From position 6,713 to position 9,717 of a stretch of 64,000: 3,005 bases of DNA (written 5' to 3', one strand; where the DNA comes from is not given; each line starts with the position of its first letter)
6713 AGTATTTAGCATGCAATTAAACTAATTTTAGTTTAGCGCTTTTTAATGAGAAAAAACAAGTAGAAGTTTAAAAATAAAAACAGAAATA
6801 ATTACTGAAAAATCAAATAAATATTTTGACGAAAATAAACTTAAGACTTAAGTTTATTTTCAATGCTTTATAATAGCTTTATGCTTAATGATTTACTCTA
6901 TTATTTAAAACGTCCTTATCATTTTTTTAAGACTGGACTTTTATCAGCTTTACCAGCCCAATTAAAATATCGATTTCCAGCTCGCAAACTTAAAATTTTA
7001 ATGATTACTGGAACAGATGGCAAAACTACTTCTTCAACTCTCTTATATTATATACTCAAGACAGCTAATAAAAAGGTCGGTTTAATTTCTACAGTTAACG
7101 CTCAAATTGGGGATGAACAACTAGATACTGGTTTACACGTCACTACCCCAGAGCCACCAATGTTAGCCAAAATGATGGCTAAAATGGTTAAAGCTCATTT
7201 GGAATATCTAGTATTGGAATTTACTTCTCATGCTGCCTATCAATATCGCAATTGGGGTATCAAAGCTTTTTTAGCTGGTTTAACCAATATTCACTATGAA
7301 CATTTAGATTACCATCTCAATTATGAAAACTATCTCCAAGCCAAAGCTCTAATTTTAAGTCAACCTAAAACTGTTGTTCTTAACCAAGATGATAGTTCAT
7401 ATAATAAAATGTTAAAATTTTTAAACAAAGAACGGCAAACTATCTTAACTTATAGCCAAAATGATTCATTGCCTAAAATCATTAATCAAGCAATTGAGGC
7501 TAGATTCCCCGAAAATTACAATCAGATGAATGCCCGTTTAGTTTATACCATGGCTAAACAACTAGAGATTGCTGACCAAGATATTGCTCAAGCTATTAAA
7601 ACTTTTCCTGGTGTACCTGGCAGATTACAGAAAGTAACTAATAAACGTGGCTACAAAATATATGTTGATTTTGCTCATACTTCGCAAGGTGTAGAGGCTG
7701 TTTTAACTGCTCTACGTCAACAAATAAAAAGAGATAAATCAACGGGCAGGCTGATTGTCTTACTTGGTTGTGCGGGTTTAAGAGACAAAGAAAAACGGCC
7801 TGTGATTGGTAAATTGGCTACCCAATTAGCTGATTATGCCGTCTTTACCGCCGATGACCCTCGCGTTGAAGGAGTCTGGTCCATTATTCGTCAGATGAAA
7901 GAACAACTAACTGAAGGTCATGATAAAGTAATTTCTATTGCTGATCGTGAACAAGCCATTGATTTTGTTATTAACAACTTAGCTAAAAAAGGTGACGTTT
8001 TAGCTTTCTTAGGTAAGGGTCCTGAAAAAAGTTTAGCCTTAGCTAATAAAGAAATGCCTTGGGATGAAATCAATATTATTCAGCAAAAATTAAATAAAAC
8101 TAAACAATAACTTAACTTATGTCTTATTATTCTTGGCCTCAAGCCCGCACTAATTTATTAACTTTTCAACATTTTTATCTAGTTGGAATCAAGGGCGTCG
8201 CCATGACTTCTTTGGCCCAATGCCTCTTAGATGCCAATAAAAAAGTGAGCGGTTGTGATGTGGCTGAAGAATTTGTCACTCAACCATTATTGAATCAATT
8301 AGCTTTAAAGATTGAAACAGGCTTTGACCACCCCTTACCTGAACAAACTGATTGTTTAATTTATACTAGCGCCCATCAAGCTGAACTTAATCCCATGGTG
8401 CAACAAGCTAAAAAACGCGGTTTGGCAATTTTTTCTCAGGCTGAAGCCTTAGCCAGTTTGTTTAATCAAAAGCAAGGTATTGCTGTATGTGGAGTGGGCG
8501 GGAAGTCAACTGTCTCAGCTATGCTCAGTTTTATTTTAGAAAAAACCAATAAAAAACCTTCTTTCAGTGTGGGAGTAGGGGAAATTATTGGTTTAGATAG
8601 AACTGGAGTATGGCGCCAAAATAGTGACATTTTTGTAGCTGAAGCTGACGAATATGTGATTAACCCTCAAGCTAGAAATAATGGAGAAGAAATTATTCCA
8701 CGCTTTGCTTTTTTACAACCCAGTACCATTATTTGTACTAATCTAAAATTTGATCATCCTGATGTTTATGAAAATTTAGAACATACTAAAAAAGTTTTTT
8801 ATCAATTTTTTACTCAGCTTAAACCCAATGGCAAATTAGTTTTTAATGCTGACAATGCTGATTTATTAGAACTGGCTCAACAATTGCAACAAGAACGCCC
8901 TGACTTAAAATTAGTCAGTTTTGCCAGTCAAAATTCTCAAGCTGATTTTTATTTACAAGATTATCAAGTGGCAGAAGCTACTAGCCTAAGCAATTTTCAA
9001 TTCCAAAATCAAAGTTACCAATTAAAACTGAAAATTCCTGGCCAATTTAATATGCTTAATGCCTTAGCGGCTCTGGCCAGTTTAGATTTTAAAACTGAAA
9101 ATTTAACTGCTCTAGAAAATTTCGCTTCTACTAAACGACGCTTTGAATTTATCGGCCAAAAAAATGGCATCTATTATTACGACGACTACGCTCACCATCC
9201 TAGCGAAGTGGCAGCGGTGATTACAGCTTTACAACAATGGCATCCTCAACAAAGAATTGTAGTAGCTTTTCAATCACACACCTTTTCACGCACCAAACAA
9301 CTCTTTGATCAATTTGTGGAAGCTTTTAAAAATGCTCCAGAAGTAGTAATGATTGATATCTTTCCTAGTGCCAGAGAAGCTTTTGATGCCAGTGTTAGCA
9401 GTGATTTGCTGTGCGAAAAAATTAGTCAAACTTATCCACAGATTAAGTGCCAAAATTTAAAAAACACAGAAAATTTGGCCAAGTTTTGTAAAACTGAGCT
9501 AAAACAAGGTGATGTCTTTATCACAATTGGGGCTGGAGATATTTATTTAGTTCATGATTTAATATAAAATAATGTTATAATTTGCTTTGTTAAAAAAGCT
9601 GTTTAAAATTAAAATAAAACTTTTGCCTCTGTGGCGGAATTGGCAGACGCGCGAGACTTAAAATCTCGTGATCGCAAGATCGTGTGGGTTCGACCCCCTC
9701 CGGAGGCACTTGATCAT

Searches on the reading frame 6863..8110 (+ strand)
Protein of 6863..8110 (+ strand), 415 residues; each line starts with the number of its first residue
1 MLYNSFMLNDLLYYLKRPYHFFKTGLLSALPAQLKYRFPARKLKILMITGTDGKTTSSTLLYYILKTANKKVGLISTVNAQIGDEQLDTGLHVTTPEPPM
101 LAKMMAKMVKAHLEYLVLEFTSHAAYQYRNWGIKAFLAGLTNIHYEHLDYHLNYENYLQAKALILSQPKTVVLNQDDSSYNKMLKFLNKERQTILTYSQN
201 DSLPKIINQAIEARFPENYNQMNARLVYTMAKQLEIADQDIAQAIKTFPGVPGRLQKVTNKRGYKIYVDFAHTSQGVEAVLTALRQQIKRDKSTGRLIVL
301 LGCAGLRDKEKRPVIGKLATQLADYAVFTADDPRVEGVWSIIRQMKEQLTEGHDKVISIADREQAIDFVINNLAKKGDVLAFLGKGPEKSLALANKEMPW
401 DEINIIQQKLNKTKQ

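Call 70: search_protein_families(library=pfam, proteins=[window:6863-8110:+], max_evalue=0.0001)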
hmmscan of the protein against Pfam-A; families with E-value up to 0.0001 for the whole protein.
window:6863-8110:+ (415 aa): 2 families
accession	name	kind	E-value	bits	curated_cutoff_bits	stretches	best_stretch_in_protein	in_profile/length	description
PF08245.18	Mur_ligase_M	-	4.3e-33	115.4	24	1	48-207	1-155/200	Mur ligase middle domain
PF02875.26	Mur_ligase_C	-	1.3e-25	91.2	28.4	1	253-386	1-127/127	Mur ligase, glutamate ligase domain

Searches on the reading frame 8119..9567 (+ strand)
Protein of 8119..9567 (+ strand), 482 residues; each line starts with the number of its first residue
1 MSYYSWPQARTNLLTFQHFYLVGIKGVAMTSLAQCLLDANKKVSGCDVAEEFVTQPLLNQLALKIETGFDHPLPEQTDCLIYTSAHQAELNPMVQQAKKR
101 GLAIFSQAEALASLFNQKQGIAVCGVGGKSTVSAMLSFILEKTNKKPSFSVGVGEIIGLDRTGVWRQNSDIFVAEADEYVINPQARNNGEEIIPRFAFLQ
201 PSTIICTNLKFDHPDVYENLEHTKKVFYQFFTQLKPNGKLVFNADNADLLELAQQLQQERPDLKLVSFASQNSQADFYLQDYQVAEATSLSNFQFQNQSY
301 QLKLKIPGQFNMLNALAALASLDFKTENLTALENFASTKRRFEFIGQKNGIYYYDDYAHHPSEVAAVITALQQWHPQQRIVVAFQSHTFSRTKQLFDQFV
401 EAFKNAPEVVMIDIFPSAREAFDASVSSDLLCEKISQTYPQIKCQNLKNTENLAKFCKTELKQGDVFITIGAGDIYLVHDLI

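Call 70: search_protein_families(library=pfam, proteins=[window:8119-9567:+], max_evalue=0.0001)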
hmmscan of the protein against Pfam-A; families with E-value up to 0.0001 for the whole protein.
window:8119-9567:+ (482 aa): 3 families
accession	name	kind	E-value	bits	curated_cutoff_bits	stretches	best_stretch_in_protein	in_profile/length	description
PF08245.18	Mur_ligase_M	-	4.7e-21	76.1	24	1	123-321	1-199/200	Mur ligase middle domain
PF02875.26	Mur_ligase_C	-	1.9e-18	67.9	28.4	1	340-473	1-127/127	Mur ligase, glutamate ligase domain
PF01225.30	Mur_ligase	-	6.9e-12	46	21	1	18-118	1-94/95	Mur ligase family, catalytic domain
